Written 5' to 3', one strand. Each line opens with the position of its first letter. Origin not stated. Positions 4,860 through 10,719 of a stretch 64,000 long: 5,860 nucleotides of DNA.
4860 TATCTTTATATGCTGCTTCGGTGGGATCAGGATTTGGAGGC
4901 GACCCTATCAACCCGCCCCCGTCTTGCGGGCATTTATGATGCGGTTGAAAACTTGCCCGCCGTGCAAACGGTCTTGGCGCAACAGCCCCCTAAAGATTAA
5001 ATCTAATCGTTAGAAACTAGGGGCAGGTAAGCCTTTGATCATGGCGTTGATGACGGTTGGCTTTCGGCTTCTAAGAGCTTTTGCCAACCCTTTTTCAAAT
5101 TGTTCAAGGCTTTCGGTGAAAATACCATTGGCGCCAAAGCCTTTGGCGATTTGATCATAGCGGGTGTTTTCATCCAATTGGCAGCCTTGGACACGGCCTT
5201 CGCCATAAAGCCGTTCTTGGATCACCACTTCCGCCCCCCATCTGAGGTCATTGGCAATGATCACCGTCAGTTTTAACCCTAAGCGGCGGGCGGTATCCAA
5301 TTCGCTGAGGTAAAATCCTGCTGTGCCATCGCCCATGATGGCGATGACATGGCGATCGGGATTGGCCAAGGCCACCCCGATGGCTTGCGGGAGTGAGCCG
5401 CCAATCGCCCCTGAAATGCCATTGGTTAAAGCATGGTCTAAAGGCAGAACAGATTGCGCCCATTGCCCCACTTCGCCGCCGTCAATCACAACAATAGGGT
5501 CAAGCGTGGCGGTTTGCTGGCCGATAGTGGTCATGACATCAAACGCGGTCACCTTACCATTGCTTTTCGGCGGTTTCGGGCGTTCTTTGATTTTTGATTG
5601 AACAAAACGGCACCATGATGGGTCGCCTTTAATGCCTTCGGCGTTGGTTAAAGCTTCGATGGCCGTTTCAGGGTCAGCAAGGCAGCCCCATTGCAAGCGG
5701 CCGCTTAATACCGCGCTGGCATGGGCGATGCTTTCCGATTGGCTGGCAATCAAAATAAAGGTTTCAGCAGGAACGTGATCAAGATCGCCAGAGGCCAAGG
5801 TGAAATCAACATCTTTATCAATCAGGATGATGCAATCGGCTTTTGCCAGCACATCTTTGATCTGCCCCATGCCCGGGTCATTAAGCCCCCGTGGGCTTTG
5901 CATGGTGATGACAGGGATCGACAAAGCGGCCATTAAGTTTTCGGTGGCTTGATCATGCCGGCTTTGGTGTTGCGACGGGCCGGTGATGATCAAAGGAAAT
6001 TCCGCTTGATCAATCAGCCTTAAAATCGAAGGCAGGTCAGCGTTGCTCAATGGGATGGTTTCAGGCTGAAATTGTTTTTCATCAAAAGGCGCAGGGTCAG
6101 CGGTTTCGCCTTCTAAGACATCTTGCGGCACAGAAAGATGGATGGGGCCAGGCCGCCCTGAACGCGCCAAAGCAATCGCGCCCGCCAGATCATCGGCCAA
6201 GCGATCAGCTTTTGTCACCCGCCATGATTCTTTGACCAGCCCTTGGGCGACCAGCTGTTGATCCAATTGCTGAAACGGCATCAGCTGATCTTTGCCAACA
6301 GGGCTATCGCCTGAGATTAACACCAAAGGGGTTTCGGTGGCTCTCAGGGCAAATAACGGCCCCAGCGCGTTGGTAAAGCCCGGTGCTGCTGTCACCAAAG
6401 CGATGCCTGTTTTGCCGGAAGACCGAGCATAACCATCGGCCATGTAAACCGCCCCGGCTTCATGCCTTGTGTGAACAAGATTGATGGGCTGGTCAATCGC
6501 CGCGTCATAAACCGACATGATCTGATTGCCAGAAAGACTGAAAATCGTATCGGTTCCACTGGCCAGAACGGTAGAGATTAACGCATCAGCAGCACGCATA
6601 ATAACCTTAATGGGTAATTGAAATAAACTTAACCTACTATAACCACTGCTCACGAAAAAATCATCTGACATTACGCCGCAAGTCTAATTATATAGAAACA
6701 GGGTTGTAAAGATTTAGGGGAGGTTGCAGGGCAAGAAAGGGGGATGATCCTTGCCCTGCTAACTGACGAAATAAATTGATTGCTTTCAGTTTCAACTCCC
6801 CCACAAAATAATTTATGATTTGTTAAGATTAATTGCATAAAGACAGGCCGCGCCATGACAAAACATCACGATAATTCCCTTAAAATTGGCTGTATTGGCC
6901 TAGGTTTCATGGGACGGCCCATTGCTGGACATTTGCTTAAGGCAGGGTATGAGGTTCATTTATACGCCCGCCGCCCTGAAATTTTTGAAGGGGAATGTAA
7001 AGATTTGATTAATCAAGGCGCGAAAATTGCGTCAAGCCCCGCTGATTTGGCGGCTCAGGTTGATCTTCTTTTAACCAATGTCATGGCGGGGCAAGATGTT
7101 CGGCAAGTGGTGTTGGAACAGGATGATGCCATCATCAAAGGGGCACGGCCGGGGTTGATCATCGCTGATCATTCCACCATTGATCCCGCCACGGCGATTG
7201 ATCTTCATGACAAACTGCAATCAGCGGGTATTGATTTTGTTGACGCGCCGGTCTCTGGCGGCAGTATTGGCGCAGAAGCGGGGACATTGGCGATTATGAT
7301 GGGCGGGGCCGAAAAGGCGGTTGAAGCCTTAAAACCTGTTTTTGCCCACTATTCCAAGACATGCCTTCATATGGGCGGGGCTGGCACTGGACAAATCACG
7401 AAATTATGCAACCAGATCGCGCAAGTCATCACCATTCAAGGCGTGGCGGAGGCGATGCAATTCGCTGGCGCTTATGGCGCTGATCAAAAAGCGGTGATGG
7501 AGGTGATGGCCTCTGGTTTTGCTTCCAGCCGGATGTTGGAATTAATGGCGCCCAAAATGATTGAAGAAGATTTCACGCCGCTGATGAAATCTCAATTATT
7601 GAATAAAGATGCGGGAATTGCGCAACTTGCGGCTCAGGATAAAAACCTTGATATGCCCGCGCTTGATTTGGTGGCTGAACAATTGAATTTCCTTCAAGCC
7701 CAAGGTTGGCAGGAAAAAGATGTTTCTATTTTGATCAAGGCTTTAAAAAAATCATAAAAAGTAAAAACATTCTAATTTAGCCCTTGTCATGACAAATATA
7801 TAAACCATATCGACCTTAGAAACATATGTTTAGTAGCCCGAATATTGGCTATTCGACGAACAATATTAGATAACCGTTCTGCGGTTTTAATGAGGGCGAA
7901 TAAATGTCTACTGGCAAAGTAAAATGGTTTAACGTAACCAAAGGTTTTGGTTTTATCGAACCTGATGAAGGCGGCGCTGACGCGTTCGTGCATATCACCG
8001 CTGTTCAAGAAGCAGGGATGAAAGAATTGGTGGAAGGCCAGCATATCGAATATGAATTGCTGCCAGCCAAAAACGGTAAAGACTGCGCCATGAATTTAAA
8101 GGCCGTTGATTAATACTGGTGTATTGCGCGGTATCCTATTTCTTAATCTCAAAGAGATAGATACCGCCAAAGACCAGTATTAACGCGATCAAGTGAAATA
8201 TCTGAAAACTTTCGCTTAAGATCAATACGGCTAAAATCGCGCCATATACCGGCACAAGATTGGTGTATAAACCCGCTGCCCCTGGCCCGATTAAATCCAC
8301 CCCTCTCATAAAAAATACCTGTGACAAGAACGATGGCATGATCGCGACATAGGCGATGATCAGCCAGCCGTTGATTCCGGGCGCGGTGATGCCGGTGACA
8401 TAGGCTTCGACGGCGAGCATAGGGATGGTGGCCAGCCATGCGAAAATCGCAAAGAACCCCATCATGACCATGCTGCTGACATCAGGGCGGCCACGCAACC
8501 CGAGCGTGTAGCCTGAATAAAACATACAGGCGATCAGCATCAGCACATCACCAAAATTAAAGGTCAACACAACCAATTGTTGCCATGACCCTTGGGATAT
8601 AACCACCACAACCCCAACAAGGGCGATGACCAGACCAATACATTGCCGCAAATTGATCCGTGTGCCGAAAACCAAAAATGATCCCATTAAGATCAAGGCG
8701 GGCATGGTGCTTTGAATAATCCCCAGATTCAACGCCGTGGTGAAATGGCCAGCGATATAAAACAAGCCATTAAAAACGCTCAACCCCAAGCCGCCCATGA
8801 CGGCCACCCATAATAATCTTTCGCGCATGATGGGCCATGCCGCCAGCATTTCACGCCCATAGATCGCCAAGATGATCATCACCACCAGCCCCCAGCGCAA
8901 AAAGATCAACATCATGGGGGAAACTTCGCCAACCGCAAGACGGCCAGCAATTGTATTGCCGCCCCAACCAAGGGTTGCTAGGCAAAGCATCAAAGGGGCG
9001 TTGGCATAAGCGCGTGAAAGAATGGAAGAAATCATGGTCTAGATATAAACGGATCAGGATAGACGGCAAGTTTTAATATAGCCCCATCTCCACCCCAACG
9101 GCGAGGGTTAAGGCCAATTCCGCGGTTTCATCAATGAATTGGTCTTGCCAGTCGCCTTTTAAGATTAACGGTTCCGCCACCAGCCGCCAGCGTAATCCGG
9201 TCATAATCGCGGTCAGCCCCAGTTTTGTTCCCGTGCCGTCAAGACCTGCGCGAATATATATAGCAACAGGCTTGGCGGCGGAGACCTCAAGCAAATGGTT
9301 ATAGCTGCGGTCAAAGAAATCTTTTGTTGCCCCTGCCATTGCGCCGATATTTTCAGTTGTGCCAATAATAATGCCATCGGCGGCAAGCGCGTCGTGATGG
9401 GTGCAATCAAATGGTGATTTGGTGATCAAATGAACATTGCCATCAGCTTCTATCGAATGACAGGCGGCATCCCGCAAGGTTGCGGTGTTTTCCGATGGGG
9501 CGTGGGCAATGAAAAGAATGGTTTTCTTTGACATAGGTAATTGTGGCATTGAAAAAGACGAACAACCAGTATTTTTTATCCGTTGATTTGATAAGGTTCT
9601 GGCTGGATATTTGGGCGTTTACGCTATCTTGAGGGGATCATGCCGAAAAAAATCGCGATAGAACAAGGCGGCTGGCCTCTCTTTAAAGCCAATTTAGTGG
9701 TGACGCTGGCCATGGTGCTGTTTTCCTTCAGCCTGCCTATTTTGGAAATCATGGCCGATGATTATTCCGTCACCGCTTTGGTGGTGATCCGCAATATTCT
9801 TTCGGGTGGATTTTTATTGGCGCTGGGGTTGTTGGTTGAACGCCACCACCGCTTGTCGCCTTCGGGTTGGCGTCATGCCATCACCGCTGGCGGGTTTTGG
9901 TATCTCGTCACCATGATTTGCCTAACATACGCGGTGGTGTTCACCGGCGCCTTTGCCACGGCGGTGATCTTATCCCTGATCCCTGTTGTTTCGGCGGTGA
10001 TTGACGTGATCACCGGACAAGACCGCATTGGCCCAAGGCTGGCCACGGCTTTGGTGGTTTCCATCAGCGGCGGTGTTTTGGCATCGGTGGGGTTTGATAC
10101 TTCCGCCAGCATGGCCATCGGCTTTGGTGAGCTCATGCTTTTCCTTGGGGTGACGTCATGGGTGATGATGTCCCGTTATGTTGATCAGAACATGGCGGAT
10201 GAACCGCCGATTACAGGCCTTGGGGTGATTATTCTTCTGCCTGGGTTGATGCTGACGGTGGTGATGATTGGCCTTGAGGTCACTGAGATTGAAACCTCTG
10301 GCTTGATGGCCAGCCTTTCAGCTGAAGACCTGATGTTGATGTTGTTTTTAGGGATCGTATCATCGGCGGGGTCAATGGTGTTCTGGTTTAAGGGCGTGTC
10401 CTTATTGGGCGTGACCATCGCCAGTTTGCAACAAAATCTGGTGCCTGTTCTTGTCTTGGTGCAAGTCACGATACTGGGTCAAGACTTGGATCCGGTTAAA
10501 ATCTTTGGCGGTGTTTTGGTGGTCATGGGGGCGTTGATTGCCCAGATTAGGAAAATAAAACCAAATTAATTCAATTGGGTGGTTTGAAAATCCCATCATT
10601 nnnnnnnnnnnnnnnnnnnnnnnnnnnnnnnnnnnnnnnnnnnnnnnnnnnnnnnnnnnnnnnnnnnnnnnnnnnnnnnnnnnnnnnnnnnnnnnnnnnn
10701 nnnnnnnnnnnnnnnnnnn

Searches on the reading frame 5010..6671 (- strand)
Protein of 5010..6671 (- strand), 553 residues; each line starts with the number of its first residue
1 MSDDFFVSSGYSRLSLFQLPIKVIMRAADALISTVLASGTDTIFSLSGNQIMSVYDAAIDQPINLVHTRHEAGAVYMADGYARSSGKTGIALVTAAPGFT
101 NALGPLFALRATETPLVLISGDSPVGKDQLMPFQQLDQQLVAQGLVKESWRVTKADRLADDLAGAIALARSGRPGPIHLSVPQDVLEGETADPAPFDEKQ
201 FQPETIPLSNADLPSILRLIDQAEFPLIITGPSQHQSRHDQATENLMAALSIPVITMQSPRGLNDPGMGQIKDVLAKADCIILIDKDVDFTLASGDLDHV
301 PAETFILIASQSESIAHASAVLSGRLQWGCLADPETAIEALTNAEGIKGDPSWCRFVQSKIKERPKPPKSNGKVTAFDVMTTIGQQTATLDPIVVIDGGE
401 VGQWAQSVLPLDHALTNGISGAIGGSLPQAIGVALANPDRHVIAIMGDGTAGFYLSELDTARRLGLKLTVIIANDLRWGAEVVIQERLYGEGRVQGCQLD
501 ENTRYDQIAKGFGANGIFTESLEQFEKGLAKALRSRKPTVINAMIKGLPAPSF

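Call 18: search_protein_families(library=pfam, proteins=[window:5010-6671:-], max_evalue=0.00001)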
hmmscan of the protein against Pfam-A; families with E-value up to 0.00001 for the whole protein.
window:5010-6671:- (553 aa): 3 families
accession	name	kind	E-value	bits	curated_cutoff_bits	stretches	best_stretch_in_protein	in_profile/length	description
PF02776.23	TPP_enzyme_N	-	8.9e-32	109.8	26.8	1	25-139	1-117/119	Thiamine pyrophosphate enzyme, N-terminal TPP binding domain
PF02775.26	TPP_enzyme_C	-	3.1e-28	98.9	21.9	1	397-542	1-150/151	Thiamine pyrophosphate enzyme, C-terminal TPP binding domain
PF00205.28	TPP_enzyme_M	-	6.8e-07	29.5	30.4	1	216-319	4-120/137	Thiamine pyrophosphate enzyme, central domain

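Call 89: search_protein_families(library=ncbifam, proteins=[window:5010-6671:-], max_evalue=1e-10)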
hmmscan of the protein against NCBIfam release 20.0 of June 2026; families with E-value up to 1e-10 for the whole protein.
window:5010-6671:- (553 aa): 50 families (the best 25 are shown)
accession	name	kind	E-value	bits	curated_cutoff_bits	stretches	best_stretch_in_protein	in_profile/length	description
NF006052.0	PRK08199.1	subfamily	1.7e-68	231.4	539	1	26-545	9-537/559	thiamine pyrophosphate protein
NF058623.1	HdaclCoAlyACT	equivalog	2.1e-65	221.4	600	1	28-544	13-539/575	2-hydroxyacyl-CoA lyase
TIGR00118.1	acolac_lg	equivalog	3e-61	207.6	538.35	1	25-546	1-535/557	biosynthetic-type acetolactate synthase large subunit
NF004516.0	PRK05858.1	equivalog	3.6e-61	207.3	587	1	25-544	11-534/548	acetolactate synthase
NF006122.0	PRK08266.1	subfamily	4.7e-61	206.9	571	1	24-545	3-524/543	hypothetical protein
NF006187.0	PRK08322.1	equivalog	2.5e-56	191.2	509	1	25-545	2-528/548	acetolactate synthase large subunit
NF006524.0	PRK08978.1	equivalog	1.3e-54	185.4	738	1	25-546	1-525/548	acetolactate synthase 2 catalytic subunit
NF006378.0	PRK08617.1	equivalog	1.4e-53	182.1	510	2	25-256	8-237/556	acetolactate synthase AlsS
NF006319.0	PRK08527.1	equivalog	1.5e-52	178.8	905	2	26-258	5-239/565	acetolactate synthase large subunit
NF005713.0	PRK07525.1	subfamily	1.5e-51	175.5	620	2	24-256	5-233/592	sulfoacetaldehyde acetyltransferase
NF004710.0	PRK06048.1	equivalog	3.6e-51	174.3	976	1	25-545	8-537/561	acetolactate synthase large subunit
NF005712.0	PRK07524.1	subfamily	5.6e-51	173.6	500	1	27-542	5-526/536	5-guanidino-2-oxopentanoate decarboxylase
NF004919.0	PRK06276.1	equivalog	1.3e-50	172.3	866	2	25-258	1-238/582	acetolactate synthase large subunit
NF006721.0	PRK09259.1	equivalog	2.4e-50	171.7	557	1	28-546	18-551/574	oxalyl-CoA decarboxylase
NF005651.0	PRK07418.1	subfamily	9e-49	166.2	942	2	24-258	18-259/617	acetolactate synthase large subunit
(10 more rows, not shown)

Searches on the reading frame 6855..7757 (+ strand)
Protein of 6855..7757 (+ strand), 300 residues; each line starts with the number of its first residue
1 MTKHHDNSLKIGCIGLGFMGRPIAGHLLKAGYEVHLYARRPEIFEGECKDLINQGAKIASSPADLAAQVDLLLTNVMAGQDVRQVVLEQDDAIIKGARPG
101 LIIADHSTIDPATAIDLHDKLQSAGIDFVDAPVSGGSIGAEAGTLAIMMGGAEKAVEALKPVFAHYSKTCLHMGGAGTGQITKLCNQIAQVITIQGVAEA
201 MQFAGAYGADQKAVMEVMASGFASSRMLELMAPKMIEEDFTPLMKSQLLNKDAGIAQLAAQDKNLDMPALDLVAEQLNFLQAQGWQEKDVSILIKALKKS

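Call 18: search_protein_families(library=pfam, proteins=[window:6855-7757:+], max_evalue=0.00001)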
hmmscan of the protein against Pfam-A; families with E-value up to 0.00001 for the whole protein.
window:6855-7757:+ (300 aa): 3 families
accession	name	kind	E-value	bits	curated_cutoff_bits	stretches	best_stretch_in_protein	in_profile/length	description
PF03446.21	NAD_binding_2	-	1.4e-47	162.1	21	1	10-174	1-161/161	NAD binding domain of 6-phosphogluconate dehydrogenase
PF14833.11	NAD_binding_11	-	1.1e-24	87.4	30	1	177-297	1-122/122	NAD-binding of NADP-dependent 3-hydroxyisobutyrate dehydrogenase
PF02737.24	3HCDH_N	-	8.4e-07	29.5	22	1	10-90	1-80/180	3-hydroxyacyl-CoA dehydrogenase, NAD binding domain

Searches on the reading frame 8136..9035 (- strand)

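Call 18: search_protein_families(library=pfam, proteins=[window:8136-9035:-], max_evalue=0.00001)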
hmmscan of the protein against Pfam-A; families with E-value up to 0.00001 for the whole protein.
window:8136-9035:- (299 aa): 1 family
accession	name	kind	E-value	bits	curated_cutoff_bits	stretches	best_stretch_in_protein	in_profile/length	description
PF00892.27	EamA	-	5.8e-34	117.7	28.2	2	15-146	5-134/135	EamA-like transporter family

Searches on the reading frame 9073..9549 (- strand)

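Call 18: search_protein_families(library=pfam, proteins=[window:9073-9549:-], max_evalue=0.00001)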
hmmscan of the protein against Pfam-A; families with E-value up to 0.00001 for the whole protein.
window:9073-9549:- (158 aa): 0 families

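Call 19: search_protein_families(library=pfam, proteins=[window:9073-9549:-], max_evalue=0.01)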
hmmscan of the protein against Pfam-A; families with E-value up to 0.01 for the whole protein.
window:9073-9549:- (158 aa): 1 family
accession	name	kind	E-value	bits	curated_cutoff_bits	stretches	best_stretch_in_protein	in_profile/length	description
PF03358.20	FMN_red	-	0.00023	21.2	24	1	54-124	68-140/152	NADPH-dependent FMN reductase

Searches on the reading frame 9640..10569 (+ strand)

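Call 18: search_protein_families(library=pfam, proteins=[window:9640-10569:+], max_evalue=0.00001)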
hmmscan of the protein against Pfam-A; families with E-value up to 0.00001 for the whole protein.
window:9640-10569:+ (309 aa): 1 family
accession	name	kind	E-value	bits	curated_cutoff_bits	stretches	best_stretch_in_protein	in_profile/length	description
PF00892.27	EamA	-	1.9e-23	83.7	28.2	2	162-300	2-132/135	EamA-like transporter family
